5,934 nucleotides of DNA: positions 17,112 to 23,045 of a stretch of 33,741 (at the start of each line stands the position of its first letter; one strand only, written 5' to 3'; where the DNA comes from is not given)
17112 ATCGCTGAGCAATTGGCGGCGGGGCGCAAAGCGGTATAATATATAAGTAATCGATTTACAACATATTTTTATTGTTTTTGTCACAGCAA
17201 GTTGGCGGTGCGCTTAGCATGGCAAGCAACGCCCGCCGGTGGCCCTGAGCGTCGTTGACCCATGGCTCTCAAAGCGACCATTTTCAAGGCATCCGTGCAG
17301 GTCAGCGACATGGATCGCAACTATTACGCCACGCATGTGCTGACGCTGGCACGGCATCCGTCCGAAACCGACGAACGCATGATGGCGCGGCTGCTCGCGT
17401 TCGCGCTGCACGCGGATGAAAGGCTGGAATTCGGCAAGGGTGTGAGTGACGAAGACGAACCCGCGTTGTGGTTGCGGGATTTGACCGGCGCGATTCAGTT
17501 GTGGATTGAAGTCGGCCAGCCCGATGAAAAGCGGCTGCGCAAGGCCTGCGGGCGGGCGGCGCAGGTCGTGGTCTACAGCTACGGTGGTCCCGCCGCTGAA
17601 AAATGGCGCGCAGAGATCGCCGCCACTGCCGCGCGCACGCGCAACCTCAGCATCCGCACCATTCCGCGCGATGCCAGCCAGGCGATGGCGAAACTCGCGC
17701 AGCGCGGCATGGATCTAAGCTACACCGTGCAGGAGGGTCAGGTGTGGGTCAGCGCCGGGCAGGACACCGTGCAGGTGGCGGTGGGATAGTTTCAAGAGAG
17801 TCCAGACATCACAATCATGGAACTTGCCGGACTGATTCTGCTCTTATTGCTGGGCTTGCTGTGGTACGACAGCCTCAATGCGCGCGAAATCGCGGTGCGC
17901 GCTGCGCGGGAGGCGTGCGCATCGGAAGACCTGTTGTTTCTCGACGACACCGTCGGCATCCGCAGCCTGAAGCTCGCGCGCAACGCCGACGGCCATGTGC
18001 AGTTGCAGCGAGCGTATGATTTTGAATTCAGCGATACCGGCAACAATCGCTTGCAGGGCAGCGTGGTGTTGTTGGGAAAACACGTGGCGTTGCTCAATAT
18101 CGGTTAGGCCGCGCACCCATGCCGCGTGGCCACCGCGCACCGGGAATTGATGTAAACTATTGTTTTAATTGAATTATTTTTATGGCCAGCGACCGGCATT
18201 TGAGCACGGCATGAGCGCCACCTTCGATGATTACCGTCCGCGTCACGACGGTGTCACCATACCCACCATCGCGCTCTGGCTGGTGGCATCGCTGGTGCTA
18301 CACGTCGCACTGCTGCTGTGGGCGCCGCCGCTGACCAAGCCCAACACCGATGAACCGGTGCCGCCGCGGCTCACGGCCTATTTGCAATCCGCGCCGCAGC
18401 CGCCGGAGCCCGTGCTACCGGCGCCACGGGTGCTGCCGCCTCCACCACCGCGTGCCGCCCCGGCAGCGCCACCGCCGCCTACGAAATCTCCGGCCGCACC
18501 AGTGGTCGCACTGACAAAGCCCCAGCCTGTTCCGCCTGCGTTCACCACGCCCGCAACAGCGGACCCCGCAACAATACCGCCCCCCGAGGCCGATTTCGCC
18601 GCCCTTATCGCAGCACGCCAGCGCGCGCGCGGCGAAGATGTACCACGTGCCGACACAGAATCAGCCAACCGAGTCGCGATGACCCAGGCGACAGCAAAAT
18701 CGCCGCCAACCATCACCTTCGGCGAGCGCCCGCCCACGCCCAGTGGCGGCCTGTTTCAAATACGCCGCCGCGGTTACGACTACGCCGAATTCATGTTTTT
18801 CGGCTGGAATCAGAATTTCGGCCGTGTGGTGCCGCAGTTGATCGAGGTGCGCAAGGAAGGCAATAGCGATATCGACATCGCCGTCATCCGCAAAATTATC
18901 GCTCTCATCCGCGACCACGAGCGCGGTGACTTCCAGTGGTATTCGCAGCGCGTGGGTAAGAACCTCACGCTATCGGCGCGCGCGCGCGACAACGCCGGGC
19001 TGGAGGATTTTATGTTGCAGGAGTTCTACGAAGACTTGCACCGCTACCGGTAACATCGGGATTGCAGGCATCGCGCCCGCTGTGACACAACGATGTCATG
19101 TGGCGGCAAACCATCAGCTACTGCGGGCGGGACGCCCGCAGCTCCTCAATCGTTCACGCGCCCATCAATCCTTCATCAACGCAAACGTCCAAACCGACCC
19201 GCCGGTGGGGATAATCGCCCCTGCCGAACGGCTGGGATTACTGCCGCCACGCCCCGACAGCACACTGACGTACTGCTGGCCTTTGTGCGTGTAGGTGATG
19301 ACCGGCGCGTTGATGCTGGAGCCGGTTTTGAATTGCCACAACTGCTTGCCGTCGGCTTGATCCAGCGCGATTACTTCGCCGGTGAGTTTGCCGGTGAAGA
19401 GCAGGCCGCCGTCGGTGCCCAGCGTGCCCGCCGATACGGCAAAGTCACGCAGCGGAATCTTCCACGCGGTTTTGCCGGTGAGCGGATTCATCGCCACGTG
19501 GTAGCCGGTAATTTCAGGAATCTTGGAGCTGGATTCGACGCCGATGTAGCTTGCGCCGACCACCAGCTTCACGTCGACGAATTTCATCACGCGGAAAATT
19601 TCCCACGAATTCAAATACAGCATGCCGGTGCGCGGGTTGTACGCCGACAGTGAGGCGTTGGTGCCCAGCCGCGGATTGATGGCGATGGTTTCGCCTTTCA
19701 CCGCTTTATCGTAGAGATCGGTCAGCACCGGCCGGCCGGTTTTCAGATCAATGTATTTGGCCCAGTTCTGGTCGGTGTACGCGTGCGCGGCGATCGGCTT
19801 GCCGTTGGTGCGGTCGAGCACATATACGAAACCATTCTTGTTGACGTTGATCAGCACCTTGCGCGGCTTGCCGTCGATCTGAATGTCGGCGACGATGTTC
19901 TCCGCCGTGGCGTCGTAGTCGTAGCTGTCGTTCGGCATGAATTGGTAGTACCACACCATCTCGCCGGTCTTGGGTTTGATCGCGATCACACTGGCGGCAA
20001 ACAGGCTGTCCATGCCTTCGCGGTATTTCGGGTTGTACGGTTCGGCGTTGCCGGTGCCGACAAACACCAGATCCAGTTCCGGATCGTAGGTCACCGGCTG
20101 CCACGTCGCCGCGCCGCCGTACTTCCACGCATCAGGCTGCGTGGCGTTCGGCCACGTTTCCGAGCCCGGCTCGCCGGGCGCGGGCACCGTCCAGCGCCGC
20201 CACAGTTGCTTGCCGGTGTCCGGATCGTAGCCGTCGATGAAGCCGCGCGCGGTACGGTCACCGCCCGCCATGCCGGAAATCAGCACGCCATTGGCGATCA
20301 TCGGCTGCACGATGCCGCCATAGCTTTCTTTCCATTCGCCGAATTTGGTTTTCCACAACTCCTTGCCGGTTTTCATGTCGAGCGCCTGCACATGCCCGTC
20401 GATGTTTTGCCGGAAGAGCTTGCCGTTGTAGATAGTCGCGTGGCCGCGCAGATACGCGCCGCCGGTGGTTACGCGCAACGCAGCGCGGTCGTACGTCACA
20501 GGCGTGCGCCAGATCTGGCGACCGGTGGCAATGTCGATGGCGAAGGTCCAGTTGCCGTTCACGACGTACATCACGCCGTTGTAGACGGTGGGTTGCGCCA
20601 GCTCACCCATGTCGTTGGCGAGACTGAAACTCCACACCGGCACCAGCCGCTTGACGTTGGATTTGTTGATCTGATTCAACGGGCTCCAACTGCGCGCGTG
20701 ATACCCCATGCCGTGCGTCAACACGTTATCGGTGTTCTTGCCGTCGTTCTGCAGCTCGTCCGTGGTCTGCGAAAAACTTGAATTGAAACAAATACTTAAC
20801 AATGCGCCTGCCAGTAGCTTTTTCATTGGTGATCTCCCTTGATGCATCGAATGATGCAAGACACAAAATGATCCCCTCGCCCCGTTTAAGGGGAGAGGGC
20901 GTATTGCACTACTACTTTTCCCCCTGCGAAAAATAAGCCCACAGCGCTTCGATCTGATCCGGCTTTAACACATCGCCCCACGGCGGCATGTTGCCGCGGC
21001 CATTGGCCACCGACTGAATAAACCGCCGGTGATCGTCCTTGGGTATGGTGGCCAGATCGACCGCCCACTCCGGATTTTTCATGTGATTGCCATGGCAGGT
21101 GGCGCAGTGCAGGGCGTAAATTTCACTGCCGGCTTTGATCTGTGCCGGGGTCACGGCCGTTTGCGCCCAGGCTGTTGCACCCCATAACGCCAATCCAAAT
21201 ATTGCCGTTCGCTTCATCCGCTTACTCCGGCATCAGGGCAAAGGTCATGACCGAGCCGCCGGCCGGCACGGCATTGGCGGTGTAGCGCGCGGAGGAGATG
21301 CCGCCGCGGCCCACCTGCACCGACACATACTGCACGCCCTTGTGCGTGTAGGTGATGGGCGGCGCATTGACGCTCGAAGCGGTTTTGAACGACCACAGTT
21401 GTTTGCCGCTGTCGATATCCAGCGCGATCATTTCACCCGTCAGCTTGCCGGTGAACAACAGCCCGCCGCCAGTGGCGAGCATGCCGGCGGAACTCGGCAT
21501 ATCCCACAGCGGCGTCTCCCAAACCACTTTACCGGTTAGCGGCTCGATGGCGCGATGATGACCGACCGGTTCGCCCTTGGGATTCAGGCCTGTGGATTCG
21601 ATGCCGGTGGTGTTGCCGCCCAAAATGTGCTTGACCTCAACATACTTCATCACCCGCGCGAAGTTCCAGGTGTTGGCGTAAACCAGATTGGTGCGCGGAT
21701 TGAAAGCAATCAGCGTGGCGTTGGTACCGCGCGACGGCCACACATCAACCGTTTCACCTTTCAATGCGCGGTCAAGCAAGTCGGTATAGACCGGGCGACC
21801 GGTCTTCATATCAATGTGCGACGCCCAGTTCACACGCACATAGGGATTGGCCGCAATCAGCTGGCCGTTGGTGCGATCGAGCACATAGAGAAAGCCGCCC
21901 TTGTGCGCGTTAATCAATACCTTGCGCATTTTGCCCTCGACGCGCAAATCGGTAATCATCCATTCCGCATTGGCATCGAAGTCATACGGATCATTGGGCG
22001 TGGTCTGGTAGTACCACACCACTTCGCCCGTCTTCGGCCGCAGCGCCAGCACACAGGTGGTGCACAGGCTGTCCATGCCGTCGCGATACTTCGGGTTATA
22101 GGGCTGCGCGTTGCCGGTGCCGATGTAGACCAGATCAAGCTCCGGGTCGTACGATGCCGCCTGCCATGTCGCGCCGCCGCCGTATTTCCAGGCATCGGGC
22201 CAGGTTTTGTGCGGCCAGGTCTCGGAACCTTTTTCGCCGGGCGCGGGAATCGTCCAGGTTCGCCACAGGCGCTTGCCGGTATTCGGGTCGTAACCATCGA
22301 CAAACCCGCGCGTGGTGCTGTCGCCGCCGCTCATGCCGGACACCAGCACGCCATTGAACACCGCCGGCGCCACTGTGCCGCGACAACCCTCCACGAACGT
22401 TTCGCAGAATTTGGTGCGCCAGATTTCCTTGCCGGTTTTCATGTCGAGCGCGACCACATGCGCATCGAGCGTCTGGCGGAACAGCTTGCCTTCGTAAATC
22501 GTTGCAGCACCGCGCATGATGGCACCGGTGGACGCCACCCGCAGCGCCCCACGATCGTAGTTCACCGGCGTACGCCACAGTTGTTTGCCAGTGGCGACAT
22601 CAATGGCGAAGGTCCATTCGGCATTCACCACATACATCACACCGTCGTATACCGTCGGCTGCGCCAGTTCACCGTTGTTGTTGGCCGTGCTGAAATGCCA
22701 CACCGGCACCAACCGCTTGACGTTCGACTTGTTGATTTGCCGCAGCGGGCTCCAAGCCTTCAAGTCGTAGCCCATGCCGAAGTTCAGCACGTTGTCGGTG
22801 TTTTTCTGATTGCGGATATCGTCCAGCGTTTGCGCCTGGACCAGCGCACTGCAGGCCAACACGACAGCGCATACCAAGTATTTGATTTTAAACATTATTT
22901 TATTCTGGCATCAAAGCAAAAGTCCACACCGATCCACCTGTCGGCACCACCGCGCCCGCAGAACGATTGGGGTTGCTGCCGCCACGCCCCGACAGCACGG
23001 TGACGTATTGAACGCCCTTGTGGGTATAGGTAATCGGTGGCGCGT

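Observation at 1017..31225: Recurrent 29-nt AT-rich motif punctuating gene boundaries in GC-rich DNA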

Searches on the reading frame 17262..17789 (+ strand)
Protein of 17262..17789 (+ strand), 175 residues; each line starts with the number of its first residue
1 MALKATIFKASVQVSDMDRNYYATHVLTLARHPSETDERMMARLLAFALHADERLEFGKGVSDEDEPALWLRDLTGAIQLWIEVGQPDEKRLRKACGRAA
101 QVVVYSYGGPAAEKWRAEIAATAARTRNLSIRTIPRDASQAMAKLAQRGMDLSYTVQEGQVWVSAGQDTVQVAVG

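Call 6: search_protein_families(library=pfam, proteins=[window:17262-17789:+])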
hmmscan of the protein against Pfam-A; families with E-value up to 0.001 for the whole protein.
window:17262-17789:+ (175 aa): 1 family
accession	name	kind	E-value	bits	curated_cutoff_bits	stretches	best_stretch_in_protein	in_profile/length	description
PF07152.18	YaeQ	-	2.2e-75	252.6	25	1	1-173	1-172/173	YaeQ protein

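Call 8: find_encoding_contigs(protein=window:17262-17789:+, flank=10000, max_places=6)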
Protein window:17262-17789:+ (175 aa): 4 contigs read that carry it; 4 places shown.
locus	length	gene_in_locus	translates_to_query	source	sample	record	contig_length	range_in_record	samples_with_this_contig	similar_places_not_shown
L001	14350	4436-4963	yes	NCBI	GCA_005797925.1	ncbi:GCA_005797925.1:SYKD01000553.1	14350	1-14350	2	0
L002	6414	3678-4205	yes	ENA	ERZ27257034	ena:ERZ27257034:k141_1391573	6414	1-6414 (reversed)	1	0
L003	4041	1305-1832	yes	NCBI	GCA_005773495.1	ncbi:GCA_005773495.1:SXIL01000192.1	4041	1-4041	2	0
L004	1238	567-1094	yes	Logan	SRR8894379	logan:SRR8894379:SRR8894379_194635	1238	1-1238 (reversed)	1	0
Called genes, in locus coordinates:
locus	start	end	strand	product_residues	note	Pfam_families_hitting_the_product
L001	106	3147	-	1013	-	PF08487:VIT, PF13757:VIT_2 (faint)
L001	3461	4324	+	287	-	PF20434:BD-FAE, PF07859:Abhydrolase_3, PF00326:Peptidase_S9 (weak), PF12146:Hydrolase_4 (faint)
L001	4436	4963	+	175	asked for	PF07152:YaeQ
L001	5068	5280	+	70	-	PF11743:DUF3301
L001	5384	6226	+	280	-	-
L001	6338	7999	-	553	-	PF01011:PQQ, PF13570:Beta-prop_ACSF4 (faint), PF13360:PQQ_2, PF01011:PQQ (weak), PF13360:PQQ_2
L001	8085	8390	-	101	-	PF13442:Cytochrome_CBB3, PF00034:Cytochrom_C (faint)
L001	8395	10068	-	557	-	PF01011:PQQ, PF13570:Beta-prop_ACSF4 (faint), PF13360:PQQ_2, PF01011:PQQ, PF13360:PQQ_2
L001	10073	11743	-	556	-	PF01011:PQQ, PF13360:PQQ_2, PF01011:PQQ, PF13360:PQQ_2, PF13570:Beta-prop_ACSF4 (weak)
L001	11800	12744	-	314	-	PF03401:TctC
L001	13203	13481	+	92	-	PF03401:TctC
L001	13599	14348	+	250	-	?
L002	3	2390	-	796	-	?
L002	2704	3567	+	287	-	PF20434:BD-FAE, PF07859:Abhydrolase_3, PF00326:Peptidase_S9 (weak), PF12146:Hydrolase_4 (faint)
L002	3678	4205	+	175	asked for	PF07152:YaeQ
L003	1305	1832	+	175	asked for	PF07152:YaeQ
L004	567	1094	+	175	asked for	PF07152:YaeQ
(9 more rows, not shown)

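Call 14: find_related_loci(query=window:17262-17789:+, collection=genome_contigs, flank=10000)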
Query window:17262-17789:+ (175 aa) in genome_contigs; peptide patterns used: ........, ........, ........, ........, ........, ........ (x = any residue, [..] = any of these).
599 stretches matched a pattern (row limit reached: there are more); 531 encode a relative of the query (tblastn E <= 1e-3); the best 80 are kept; 80 distinct loci.
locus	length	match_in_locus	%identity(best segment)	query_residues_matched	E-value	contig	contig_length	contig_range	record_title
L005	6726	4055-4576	91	1-174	1e-105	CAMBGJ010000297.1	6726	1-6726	MAG: Bordetella parapertussis isolate TH-11nov19-54 genome assembly, contig: TH-11nov19-C28288, whole genome shotgun seq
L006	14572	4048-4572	86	1-175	3e-102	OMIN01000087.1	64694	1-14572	Betaproteobacteria bacterium isolate AM_0616 genome assembly, contig: AM_0616_87, whole genome shotgun sequence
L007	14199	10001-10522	76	1-174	2e-87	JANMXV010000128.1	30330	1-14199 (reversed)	MAG: Betaproteobacteria bacterium isolate OTE_88_concoct_214 OTE_88_k141_3309694, whole genome shotgun sequence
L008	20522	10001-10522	76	1-174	1e-86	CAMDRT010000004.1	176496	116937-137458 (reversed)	MAG: Bordetella parapertussis isolate TrH-03may19-243 genome assembly, contig: TrH-03may19-C42, whole genome shotgun seq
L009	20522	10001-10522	76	1-174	8e-87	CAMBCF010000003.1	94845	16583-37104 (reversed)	MAG: Bordetella parapertussis isolate TH-08apr19-38 genome assembly, contig: TH-08apr19-C369, whole genome shotgun seque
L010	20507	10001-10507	77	1-170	3e-86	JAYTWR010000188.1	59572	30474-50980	MAG: Burkholderiales bacterium isolate GFS_5817 GFS_5817_187, whole genome shotgun sequence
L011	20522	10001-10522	75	1-174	6e-86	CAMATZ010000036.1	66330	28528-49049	MAG: Bordetella parapertussis isolate MaH-04nov19-207 genome assembly, contig: MaH-04nov19-C766, whole genome shotgun se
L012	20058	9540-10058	73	1-173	5e-84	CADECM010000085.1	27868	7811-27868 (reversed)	MAG: uncultured beta proteobacterium isolate Betaproteobacteria sp. RBC024 genome assembly, contig: MAG024_85, whole gen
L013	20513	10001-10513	67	1-172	2e-74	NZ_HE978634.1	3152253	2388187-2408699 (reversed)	Noviherbaspirillum massiliense JC206, whole genome shotgun sequence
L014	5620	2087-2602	65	1-172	4e-74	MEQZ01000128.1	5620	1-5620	MAG: Betaproteobacteria bacterium RIFCSPLOWO2_02_FULL_65_20 rifcsplowo2_02_scaffold_27372, whole genome shotgun sequence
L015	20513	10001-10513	65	1-172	9e-74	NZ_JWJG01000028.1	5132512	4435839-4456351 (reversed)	Noviherbaspirillum autotrophicum strain TSA66 contig01, whole genome shotgun sequence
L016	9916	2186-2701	63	1-172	1e-72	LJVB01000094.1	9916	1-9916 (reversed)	MAG: Acidithiobacillales bacterium SM1_46 WOR1_30_36_10601, whole genome shotgun sequence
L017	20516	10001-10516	67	1-174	5e-72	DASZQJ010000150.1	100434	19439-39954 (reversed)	MAG TPA_asm: Burkholderiales bacterium isolate SMAG_U5994 k141_138738, whole genome shotgun sequence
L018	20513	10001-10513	62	1-172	3e-71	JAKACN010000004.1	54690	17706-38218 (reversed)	MAG: Proteobacteria bacterium isolate WH4.bin15 NODE_403_length_54690_cov_1.298939, whole genome shotgun sequence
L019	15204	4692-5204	62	1-172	4e-71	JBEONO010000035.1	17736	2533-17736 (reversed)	Oxalobacteraceae bacterium GrIS 1.18 Ga0418725_035, whole genome shotgun sequence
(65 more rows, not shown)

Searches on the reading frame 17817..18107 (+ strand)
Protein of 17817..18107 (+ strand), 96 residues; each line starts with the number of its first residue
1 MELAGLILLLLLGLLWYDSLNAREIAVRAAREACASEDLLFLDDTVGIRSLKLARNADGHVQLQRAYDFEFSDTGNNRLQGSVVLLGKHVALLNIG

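Call 29: search_protein_families(library=ncbifam, proteins=[window:17817-18107:+], max_evalue=0.01)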
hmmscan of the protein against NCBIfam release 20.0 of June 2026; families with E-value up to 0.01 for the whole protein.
window:17817-18107:+ (96 aa): 0 families

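Call 61: search_protein_families(library=pfam, proteins=[window:17817-18107:+], max_evalue=0.01)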
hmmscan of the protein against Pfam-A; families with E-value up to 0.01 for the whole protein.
window:17817-18107:+ (96 aa): 1 family
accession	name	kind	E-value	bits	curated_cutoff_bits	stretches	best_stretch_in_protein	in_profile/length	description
PF11743.13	DUF3301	-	2.1e-28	98.3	25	1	4-93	3-91/95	Protein of unknown function (DUF3301)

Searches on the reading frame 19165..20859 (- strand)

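Call 6: search_protein_families(library=pfam, proteins=[window:19165-20859:-])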
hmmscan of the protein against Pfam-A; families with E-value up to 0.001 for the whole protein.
window:19165-20859:- (564 aa): 4 families
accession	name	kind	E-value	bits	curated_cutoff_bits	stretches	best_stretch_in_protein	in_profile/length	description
PF01011.28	PQQ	-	6.9e-66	223.6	26.7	2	53-357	8-336/595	Glucose/ethanol/alcohol dehydrogenase, beta-propeller domain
PF13360.13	PQQ_2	-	7.5e-28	98.2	27.6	3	75-222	16-144/233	Outer membrane protein assembly factor BamB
PF13570.13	Beta-prop_ACSF4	-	1.5e-09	38.2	133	1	456-523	117-184/329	Beta-alanine-activating enzyme, beta-propeller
PF25292.1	Beta-prop_CGLA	-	0.00026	21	26.8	0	462-531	18-90/316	Lambda-carrageenase beta-propeller domain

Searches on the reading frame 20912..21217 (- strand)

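Call 61: search_protein_families(library=pfam, proteins=[window:20912-21217:-], max_evalue=0.01)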
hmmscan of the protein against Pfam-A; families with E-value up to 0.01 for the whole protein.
window:20912-21217:- (101 aa): 3 families
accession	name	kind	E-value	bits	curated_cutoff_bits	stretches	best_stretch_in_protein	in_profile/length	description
PF13442.11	Cytochrome_CBB3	-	1.5e-15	57.7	27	1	25-95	1-67/68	Cytochrome C oxidase, cbb3-type, subunit III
PF00034.26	Cytochrom_C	-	4.3e-06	28.4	21.3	1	27-95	1-85/90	Cytochrome c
PF14495.11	Cytochrom_C550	-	0.0049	17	27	1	19-57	18-58/136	Cytochrome c-550 domain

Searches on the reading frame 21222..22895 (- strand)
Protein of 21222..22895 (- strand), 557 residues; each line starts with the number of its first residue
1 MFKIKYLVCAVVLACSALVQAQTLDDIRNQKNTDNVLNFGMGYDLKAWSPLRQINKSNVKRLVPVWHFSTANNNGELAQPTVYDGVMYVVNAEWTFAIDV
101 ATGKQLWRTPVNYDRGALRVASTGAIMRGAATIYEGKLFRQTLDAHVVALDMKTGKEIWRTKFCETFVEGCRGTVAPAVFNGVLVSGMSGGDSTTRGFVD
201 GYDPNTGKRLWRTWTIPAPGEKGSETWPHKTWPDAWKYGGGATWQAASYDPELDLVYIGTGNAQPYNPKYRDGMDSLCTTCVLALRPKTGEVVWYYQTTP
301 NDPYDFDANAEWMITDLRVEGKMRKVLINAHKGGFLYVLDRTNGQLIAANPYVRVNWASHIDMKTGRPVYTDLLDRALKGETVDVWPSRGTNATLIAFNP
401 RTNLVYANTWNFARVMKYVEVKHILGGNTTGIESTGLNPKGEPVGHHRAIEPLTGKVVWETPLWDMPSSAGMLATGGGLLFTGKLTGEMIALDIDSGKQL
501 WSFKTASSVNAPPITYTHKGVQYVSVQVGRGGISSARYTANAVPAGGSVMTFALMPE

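Call 6: search_protein_families(library=pfam, proteins=[window:21222-22895:-])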
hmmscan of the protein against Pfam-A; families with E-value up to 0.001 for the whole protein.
window:21222-22895:- (557 aa): 3 families
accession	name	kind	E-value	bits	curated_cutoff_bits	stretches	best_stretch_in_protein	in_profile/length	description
PF01011.28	PQQ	-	8.6e-66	223.3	26.7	2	46-347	11-335/595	Glucose/ethanol/alcohol dehydrogenase, beta-propeller domain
PF13360.13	PQQ_2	-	7.9e-27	94.8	27.6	2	97-354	7-191/233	Outer membrane protein assembly factor BamB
PF13570.13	Beta-prop_ACSF4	-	1.2e-09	38.5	133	1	449-522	33-106/329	Beta-alanine-activating enzyme, beta-propeller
